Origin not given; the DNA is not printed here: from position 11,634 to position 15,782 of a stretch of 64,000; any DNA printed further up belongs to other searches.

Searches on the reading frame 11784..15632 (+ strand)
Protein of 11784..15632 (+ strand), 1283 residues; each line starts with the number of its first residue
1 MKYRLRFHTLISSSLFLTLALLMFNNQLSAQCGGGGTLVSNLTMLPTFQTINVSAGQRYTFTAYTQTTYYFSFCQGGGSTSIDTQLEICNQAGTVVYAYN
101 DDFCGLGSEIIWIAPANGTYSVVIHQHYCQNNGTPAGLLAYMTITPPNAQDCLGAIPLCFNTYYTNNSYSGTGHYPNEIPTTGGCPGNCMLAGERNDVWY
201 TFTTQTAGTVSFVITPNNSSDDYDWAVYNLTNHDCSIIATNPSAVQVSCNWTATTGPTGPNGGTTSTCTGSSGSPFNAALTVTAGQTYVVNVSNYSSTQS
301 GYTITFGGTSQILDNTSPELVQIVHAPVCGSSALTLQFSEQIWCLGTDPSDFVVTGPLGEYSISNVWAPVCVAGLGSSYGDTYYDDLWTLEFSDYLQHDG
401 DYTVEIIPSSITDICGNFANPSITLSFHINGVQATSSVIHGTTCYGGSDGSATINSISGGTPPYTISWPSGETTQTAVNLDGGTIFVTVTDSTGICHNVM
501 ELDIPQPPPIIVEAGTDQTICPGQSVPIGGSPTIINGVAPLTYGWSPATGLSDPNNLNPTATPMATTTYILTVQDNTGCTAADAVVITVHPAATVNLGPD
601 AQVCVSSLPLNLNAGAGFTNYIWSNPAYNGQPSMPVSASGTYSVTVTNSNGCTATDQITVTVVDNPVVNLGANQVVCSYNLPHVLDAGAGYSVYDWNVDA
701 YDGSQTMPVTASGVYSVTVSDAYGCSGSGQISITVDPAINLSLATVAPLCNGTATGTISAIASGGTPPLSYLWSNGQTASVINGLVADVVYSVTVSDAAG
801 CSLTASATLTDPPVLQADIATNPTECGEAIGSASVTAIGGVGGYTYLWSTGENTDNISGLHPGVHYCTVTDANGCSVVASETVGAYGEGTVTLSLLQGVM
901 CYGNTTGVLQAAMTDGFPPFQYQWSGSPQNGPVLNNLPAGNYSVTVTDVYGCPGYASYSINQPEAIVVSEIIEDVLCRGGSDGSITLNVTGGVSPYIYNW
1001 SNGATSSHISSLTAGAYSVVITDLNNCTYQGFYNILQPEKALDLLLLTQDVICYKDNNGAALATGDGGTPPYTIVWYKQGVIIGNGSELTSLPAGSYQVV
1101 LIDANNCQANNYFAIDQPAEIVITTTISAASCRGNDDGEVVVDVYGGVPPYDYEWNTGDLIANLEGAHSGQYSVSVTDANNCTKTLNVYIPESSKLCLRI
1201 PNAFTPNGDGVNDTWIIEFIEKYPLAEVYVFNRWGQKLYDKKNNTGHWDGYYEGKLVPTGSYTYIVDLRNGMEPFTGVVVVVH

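Call 66: search_protein_families(library=pfam, proteins=[window:11784-15632:+], max_evalue=0.0001)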
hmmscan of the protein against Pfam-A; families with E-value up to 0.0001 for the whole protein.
window:11784-15632:+ (1283 aa): 4 families
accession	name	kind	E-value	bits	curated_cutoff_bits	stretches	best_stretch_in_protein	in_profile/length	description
PF13573.12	SprB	-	5.8e-51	170.3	28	6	970-1005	2-37/37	SprB repeat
PF13585.12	CHU_C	-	2.7e-25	88.8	27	1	1199-1280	2-85/86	CHU_C Type IX secretion signal domain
PF08940.17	DUF1918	-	2e-05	24.6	24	0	456-474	27-48/58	Domain of unknown function (DUF1918)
PF22352.2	K319L-like_PKD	-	5.6e-05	23.5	27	0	514-589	1-84/84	K319L-like, PKD domain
